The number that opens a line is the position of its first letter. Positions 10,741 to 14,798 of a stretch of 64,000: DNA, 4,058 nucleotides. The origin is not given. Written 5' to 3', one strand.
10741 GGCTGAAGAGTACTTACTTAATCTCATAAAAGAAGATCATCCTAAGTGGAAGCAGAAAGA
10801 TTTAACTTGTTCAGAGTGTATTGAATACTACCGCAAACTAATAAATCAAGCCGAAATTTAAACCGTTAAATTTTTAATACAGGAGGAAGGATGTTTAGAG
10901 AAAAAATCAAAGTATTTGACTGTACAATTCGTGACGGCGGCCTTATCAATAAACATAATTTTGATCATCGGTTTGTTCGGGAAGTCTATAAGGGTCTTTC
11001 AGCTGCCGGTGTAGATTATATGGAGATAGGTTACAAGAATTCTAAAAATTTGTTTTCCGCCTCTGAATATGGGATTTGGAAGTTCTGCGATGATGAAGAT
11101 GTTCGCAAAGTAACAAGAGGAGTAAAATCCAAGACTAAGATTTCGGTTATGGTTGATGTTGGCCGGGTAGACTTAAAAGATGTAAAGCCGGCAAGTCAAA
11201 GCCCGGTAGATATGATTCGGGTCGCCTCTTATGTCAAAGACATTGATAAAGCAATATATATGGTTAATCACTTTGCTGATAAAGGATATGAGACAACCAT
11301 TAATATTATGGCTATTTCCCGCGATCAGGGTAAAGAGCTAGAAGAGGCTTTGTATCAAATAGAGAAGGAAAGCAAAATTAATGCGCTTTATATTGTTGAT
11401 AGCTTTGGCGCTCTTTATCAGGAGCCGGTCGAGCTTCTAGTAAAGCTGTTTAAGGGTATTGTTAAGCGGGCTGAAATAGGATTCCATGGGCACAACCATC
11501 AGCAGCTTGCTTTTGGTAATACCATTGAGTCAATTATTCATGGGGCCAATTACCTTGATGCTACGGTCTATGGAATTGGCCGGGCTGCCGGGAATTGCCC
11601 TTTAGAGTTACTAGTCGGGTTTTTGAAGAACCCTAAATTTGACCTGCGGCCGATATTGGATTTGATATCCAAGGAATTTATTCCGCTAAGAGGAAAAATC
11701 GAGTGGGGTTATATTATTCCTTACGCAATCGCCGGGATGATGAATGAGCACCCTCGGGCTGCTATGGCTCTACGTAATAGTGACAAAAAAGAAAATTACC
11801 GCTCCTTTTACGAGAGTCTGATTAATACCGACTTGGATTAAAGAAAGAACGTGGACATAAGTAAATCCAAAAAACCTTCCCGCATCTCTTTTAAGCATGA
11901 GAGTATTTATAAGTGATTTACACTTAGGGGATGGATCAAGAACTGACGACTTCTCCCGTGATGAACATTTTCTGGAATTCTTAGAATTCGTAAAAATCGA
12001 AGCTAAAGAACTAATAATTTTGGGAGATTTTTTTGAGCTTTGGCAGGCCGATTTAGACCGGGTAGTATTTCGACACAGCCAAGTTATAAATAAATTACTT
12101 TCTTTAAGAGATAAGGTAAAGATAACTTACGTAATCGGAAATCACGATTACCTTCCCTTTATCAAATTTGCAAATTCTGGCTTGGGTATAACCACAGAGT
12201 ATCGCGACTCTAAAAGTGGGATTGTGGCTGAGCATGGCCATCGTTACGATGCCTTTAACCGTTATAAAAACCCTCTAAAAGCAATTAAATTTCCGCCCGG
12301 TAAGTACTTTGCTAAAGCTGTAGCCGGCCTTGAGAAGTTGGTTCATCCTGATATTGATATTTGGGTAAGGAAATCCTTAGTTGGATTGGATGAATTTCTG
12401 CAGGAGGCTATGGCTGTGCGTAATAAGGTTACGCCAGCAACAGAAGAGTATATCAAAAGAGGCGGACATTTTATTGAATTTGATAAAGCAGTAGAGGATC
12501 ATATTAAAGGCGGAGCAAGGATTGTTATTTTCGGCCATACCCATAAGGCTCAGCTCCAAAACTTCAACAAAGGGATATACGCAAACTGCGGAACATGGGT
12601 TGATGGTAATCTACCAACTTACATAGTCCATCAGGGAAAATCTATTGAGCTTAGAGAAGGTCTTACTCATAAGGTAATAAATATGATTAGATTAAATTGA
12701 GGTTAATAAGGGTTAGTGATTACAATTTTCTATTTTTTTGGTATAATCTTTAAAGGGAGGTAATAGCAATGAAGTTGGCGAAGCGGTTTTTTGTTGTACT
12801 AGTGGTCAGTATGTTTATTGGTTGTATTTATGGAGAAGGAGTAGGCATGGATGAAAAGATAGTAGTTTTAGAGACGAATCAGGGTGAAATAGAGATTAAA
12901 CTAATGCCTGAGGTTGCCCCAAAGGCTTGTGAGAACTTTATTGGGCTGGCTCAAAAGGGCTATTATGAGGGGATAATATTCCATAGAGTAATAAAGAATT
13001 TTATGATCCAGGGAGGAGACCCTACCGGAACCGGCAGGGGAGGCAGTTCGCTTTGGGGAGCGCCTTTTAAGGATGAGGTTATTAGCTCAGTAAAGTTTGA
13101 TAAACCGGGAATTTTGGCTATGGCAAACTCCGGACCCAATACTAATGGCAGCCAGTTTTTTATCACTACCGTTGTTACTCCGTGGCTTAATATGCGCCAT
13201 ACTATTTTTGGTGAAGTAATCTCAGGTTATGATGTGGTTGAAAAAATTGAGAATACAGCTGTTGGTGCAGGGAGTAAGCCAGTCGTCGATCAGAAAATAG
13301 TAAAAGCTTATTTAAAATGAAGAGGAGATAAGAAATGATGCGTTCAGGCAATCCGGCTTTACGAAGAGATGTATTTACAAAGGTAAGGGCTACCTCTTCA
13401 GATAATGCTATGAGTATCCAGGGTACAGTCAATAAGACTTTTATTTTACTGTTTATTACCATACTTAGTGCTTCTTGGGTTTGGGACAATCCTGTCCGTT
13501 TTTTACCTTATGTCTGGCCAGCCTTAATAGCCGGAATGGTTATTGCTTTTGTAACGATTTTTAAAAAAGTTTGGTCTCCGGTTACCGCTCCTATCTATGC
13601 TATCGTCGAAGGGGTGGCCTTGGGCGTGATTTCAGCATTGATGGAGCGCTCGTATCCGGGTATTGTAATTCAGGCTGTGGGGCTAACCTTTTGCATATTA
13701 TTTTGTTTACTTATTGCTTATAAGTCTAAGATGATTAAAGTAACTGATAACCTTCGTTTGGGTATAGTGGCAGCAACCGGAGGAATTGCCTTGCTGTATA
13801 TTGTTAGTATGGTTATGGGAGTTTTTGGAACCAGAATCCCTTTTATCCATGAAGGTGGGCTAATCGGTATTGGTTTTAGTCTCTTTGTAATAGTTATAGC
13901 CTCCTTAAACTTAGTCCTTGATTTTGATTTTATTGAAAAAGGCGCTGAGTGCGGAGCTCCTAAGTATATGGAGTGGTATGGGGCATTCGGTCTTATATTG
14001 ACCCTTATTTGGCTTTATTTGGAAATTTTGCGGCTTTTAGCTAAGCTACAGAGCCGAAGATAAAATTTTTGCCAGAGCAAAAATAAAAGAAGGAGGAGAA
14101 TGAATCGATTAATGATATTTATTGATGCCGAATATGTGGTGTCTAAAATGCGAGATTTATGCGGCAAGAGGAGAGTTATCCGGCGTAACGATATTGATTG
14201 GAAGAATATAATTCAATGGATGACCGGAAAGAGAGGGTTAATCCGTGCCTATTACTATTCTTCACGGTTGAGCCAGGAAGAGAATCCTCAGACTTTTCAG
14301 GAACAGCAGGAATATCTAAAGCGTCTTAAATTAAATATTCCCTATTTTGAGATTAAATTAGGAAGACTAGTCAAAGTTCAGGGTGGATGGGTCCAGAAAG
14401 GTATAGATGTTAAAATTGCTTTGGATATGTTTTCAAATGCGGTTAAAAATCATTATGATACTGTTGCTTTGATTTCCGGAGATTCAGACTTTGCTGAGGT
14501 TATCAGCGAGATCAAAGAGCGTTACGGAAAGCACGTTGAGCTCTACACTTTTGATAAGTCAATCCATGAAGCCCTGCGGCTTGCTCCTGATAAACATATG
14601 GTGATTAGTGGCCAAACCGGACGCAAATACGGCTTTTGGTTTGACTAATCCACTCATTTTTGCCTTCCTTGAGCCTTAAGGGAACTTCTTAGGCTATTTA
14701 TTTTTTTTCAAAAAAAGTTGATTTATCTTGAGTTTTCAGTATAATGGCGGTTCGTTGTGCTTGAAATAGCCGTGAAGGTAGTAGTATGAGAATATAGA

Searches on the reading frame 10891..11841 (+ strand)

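Call 62: search_protein_families(library=pfam, proteins=[window:10891-11841:+], max_evalue=0.00001)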
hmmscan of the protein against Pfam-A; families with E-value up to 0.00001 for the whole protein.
window:10891-11841:+ (316 aa): 1 family
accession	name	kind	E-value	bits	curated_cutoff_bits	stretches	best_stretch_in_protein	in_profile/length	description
PF00682.25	HMGL-like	-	2.3e-25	89.9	29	1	5-248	1-242/260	HMGL-like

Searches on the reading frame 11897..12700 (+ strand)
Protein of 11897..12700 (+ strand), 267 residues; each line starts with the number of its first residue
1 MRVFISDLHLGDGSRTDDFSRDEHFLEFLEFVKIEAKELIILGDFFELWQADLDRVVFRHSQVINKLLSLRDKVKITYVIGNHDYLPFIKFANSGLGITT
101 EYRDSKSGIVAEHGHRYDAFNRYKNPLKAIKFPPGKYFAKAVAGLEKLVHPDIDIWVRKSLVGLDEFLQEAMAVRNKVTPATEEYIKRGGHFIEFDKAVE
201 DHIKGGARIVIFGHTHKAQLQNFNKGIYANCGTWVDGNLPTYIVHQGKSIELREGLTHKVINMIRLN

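Call 62: search_protein_families(library=pfam, proteins=[window:11897-12700:+], max_evalue=0.00001)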
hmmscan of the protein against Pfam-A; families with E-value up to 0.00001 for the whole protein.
window:11897-12700:+ (267 aa): 2 families
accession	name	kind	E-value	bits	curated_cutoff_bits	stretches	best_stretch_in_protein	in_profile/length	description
PF00149.33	Metallophos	-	7.1e-09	36.8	21.5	1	3-217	4-190/191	Calcineurin-like phosphoesterase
PF12850.12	Metallophos_2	-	1.5e-08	35.3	27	0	195-234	96-135/154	Calcineurin-like phosphoesterase superfamily domain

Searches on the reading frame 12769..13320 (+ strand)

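Call 62: search_protein_families(library=pfam, proteins=[window:12769-13320:+], max_evalue=0.00001)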
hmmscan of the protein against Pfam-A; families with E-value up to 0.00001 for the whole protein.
window:12769-13320:+ (183 aa): 1 family
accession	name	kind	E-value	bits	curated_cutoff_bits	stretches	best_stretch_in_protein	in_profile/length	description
PF00160.26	Pro_isomerase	-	1.1e-52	178.9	21.7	1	32-180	2-157/159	Cyclophilin type peptidyl-prolyl cis-trans isomerase/CLD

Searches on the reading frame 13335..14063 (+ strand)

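Call 62: search_protein_families(library=pfam, proteins=[window:13335-14063:+], max_evalue=0.00001)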
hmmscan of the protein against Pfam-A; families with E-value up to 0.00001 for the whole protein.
window:13335-14063:+ (242 aa): 1 family
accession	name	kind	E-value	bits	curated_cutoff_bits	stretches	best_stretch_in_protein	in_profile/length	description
PF12811.12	BaxI_1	-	2.1e-77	260.3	26.2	1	6-239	1-232/233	Bax inhibitor 1 like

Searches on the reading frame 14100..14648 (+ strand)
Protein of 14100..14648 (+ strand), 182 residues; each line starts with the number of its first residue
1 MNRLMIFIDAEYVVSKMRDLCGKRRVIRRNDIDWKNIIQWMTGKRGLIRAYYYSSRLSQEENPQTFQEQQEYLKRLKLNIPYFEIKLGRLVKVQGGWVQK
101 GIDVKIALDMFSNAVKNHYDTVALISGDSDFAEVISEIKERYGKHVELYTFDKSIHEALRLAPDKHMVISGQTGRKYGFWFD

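Call 63: search_protein_families(library=pfam, proteins=[window:14100-14648:+], max_evalue=0.00001)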
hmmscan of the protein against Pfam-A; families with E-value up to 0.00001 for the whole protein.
window:14100-14648:+ (182 aa): 1 family
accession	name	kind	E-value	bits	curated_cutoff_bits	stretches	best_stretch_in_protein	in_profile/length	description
PF01936.24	NYN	-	6.4e-25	88.8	24.2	1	3-167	1-142/145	NYN domain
